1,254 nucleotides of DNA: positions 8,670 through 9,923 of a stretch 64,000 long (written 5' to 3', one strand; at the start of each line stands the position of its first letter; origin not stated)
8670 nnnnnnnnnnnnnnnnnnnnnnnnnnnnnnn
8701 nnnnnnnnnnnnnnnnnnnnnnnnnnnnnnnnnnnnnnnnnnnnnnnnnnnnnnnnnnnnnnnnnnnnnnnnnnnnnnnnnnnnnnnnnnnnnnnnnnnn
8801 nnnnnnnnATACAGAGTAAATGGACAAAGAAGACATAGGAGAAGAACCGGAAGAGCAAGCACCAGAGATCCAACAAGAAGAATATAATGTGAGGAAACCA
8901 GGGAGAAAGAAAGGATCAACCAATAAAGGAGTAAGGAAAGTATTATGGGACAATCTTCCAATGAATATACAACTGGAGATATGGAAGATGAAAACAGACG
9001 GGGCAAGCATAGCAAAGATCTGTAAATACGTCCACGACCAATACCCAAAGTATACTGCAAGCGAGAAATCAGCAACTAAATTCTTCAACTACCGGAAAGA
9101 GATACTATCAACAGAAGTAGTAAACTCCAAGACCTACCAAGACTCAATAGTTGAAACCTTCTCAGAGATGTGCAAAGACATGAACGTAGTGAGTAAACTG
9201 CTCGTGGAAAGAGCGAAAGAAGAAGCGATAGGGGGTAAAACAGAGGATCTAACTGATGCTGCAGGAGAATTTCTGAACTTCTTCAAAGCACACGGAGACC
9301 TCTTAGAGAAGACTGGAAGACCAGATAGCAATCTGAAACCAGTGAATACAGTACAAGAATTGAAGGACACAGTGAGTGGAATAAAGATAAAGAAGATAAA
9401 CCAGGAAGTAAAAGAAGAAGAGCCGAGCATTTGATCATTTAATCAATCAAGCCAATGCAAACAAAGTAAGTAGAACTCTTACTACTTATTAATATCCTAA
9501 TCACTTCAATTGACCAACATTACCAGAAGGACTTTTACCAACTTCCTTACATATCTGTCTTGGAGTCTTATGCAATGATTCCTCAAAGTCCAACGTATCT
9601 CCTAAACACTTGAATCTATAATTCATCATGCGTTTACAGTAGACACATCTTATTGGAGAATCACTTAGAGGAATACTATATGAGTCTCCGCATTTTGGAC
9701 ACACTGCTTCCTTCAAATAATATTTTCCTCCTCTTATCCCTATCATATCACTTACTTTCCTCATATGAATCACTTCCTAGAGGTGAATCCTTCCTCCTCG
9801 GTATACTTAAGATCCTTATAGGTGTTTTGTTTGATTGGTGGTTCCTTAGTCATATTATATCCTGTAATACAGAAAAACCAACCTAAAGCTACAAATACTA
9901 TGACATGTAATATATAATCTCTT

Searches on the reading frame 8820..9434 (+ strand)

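Call 51: search_protein_families(library=pfam, proteins=[window:8820-9434:+], max_evalue=0.05)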
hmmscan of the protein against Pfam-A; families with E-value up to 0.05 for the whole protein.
window:8820-9434:+ (204 aa): 2 families
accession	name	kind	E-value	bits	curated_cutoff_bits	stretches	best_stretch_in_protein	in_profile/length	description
PF25389.2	DH_ALS2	-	0.03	15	31.2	1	79-146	59-124/178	ALS2, DBL homology domain (DH-domain)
PF18941.5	DUF5688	-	0.03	14.3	34.5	1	54-135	56-140/290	Family of unknown function (DUF5688)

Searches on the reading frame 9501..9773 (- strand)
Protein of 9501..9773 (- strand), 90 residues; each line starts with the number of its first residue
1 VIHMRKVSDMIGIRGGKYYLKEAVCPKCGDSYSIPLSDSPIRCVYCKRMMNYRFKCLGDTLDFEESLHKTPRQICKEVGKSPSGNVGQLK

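Call 76: search_protein_families(library=pfam, alignment_id=A1, max_evalue=0.0001)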
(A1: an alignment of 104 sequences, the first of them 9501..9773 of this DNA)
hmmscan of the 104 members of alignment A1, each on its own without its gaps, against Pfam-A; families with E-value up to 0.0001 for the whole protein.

A. member 1, window:9501-9773:- (90 aa): 0 families

B. families by the number of members that match (of 104 scanned): 22 families
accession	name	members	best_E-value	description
PF07728.20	AAA_5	1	2.1e-22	AAA domain (dynein-related subfamily)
PF01145.31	Band_7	1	6.3e-20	SPFH domain / Band 7 family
PF09643.15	YopX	1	7.8e-20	YopX protein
PF13772.11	AIG2_2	1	1.3e-13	AIG2-like family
PF12705.13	PDDEXK_1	1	1.8e-13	PD-(D/E)XK nuclease superfamily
PF06094.17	GGACT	1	4.1e-12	Gamma-glutamyl cyclotransferase, AIG2-like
PF17289.8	Terminase_6C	1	5.3e-11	Terminase RNaseH-like domain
PF15975.10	Flot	1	1.8e-10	Flotillin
PF03838.20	RecU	1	3.1e-10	Recombination protein U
PF06074.18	Portal_Mu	1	8.9e-10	Portal protein of Mu bacteriophage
PF22784.1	PTP-SAK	1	2.2e-09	Swiss Army Knife protein, DSP-PTPase phosphatase domain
PF03692.20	CxxCxxCC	1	3.2e-09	Putative zinc- or iron-chelating domain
PF14520.12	HHH_5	1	8e-09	Helix-hairpin-helix domain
PF07726.17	AAA_3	1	1.6e-07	ATPase family associated with various cellular activities (AAA)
PF13715.12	CarbopepD_reg_2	1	1.9e-07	CarboxypepD_reg-like domain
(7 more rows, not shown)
